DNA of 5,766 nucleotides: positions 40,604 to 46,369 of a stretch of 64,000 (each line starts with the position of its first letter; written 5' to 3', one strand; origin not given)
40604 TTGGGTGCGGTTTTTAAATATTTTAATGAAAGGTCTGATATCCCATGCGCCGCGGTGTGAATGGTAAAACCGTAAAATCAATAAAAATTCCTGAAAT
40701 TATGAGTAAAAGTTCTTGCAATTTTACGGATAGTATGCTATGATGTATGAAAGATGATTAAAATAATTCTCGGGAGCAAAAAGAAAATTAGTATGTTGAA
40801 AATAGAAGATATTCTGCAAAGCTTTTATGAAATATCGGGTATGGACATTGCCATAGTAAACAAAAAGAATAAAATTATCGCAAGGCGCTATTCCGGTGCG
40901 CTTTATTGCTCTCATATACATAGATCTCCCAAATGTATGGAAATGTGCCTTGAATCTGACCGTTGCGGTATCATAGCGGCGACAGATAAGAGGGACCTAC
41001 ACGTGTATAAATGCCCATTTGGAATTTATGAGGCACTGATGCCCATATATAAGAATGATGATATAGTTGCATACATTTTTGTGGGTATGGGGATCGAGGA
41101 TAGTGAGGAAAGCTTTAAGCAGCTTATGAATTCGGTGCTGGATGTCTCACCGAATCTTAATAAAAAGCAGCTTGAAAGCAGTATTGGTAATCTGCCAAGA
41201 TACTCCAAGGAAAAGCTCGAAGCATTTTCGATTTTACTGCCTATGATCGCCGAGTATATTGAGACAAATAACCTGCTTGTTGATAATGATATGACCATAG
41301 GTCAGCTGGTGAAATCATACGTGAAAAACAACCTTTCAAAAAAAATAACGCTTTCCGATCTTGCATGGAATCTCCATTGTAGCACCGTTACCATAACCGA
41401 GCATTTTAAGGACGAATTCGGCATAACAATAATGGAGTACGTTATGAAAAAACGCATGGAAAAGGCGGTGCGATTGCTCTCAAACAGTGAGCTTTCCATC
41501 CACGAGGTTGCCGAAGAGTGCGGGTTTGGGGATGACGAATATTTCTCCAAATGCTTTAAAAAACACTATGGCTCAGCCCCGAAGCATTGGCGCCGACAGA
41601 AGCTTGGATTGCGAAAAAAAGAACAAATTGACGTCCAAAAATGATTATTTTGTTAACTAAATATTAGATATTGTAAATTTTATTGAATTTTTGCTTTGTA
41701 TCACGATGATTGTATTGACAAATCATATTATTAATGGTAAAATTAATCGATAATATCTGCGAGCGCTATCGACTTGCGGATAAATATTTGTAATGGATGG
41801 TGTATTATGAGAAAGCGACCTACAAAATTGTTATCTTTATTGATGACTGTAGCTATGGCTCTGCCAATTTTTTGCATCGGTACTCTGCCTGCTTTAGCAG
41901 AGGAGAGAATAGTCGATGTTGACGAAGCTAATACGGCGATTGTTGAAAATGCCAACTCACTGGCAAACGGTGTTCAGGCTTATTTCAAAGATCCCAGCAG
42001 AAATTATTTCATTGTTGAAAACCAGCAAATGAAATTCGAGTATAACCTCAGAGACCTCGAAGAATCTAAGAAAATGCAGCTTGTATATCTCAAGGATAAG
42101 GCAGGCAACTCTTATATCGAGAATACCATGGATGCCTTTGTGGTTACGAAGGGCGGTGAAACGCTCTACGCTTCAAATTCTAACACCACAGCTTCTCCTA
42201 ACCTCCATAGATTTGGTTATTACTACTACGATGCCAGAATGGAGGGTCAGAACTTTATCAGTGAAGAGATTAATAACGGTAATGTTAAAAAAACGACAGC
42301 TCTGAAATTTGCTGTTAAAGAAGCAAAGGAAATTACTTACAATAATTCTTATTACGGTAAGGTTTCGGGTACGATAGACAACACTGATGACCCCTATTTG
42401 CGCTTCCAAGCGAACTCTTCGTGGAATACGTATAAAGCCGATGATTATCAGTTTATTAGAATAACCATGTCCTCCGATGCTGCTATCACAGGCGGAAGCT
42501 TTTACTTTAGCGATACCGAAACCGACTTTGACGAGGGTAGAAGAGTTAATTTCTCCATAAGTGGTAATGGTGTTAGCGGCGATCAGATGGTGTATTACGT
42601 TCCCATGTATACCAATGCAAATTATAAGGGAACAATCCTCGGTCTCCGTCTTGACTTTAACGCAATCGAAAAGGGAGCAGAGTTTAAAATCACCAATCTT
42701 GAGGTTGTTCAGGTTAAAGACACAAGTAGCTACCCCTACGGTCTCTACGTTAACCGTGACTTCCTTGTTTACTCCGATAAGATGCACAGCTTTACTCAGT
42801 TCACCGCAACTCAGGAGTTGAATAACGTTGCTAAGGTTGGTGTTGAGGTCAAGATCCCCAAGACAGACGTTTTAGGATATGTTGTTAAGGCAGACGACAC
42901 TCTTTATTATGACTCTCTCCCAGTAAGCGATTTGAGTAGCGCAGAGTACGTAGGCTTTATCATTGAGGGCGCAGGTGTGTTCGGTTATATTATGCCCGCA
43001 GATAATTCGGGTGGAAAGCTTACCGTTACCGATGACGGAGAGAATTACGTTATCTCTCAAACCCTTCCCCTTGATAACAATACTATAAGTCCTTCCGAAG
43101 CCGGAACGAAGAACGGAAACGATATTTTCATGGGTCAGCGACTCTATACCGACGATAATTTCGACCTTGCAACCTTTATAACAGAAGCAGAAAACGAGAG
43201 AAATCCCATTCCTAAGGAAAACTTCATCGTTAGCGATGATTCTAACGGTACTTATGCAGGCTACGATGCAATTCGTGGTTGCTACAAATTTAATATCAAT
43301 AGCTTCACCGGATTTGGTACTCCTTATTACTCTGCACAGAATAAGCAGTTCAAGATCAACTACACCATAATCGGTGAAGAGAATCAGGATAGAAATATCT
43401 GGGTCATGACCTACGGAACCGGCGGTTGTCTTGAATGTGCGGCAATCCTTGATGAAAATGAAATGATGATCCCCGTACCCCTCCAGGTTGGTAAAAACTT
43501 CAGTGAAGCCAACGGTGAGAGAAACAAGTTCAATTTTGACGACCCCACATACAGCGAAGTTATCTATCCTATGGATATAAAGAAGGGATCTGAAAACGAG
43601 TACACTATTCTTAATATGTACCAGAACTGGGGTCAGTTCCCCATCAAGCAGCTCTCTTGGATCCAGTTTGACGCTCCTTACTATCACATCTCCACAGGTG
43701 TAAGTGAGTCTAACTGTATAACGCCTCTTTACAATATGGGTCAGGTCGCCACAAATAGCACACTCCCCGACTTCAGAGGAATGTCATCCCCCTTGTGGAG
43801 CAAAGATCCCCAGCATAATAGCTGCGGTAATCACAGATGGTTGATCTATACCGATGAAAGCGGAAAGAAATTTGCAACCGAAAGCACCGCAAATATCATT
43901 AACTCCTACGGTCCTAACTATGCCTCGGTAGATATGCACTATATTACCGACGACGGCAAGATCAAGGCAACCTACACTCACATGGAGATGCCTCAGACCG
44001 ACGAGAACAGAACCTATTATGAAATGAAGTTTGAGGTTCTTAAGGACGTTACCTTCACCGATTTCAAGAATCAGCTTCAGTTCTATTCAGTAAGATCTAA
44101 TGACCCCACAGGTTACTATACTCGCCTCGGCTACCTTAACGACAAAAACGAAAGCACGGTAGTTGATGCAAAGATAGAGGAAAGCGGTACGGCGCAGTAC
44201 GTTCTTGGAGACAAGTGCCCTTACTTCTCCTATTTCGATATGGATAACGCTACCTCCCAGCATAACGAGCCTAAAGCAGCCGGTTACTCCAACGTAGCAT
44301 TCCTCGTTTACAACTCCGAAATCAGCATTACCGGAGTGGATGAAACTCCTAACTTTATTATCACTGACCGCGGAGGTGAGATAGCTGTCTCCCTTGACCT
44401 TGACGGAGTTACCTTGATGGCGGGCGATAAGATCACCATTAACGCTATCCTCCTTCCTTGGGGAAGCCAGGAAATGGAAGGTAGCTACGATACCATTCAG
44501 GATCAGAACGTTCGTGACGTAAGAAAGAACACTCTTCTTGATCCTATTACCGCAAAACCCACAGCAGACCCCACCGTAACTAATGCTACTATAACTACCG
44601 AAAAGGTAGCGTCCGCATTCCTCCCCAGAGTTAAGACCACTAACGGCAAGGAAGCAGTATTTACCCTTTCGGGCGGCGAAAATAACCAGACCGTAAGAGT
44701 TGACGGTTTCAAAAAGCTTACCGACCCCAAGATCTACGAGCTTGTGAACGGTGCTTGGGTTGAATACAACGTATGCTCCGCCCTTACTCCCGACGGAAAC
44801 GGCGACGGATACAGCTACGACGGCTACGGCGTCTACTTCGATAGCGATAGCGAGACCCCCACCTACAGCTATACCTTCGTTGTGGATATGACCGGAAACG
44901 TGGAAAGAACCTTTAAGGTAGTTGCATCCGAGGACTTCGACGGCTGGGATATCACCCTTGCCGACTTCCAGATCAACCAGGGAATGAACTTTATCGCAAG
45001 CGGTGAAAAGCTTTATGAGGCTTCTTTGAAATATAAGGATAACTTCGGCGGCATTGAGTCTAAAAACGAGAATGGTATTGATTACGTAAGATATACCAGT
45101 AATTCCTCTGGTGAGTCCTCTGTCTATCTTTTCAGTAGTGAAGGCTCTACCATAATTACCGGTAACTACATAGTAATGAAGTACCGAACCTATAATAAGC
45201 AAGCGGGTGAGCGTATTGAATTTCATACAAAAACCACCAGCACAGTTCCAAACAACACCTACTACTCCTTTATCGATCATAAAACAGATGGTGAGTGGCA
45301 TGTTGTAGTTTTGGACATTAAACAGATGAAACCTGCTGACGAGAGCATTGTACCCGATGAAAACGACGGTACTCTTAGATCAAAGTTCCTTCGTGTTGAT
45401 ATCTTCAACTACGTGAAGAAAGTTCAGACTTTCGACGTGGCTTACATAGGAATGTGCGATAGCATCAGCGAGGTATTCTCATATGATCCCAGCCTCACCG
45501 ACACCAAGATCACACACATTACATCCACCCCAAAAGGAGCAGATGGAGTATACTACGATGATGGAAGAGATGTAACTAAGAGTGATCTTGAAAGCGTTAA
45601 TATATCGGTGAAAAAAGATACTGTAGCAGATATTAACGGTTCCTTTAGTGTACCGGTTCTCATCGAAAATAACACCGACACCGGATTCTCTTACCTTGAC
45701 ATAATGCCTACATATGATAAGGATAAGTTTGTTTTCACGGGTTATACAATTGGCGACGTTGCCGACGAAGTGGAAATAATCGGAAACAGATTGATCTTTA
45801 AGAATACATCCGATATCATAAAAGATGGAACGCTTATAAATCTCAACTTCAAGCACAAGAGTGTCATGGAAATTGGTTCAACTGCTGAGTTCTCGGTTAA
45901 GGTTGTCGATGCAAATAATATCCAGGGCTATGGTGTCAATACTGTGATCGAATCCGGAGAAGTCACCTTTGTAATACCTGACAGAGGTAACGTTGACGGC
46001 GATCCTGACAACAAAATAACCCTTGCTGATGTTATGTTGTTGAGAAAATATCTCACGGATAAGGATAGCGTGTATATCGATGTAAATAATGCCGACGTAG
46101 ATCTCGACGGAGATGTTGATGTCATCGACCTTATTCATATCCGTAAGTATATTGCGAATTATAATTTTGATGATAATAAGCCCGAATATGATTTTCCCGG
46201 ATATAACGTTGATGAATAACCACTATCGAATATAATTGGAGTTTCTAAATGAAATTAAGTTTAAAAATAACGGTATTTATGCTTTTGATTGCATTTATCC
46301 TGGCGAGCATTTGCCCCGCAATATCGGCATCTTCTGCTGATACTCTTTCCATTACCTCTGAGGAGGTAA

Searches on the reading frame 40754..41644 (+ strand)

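Call 8: search_protein_families(library=pfam, proteins=[window:40754-41644:+], max_evalue=0.00001)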
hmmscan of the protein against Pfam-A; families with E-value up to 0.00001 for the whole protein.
window:40754-41644:+ (296 aa): 3 families
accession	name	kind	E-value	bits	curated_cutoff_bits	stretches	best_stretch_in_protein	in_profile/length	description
PF10114.15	PocR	-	9.3e-26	91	23.9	1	12-170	3-158/162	Sensory domain found in PocR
PF12833.13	HTH_18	-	3.5e-22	78.9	33.6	1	204-282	2-80/80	Helix-turn-helix domain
PF00165.29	HTH_AraC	-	2.8e-14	53.3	26.6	1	244-281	6-42/42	Bacterial regulatory helix-turn-helix proteins, AraC family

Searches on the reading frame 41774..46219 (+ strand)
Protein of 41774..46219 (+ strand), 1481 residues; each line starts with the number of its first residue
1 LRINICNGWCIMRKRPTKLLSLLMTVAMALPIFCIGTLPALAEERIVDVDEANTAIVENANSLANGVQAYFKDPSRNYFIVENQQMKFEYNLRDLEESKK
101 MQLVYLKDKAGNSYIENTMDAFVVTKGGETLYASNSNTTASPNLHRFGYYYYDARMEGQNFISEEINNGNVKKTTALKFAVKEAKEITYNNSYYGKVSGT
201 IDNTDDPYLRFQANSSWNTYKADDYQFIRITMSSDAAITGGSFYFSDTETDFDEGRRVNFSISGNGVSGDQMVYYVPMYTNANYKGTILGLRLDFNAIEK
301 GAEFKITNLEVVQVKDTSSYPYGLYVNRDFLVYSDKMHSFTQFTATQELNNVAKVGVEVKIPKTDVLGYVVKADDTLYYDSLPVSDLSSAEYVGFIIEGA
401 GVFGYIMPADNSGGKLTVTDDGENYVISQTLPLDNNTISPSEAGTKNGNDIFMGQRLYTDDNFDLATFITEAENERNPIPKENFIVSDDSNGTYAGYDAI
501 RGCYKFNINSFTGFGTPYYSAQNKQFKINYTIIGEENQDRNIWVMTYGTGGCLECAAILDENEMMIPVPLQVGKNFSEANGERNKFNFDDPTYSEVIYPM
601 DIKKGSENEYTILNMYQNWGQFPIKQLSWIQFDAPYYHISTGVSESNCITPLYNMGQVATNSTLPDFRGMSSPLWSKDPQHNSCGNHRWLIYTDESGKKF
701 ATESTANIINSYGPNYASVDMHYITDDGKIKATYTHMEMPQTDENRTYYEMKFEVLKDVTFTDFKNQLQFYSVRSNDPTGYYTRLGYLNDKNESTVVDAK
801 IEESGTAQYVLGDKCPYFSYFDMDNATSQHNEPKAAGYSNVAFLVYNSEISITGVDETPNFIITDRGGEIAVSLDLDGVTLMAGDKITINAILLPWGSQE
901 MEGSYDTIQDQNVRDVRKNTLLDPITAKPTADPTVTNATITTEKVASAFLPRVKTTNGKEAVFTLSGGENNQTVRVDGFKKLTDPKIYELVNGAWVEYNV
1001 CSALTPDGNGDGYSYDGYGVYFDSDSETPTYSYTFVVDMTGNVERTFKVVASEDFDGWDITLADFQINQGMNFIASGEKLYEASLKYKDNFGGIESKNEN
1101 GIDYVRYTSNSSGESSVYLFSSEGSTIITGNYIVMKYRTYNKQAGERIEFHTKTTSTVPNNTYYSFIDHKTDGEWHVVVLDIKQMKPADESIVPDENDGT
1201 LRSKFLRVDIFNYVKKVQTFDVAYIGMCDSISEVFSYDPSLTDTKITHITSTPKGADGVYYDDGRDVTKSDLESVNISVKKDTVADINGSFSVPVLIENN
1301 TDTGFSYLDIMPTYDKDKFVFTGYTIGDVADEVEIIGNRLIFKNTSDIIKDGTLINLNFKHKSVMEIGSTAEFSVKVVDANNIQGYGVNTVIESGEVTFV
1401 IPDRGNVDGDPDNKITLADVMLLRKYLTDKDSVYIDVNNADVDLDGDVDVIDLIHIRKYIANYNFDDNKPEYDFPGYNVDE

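Call 43: search_protein_families(library=pfam, proteins=[window:41774-46219:+], max_evalue=0.0001)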
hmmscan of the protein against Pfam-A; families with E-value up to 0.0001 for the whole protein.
window:41774-46219:+ (1481 aa): 1 family
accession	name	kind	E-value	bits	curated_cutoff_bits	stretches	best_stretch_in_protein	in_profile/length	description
PF00404.24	Dockerin_1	-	6.5e-05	23.5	22.9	1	1408-1460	3-56/57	Dockerin type I domain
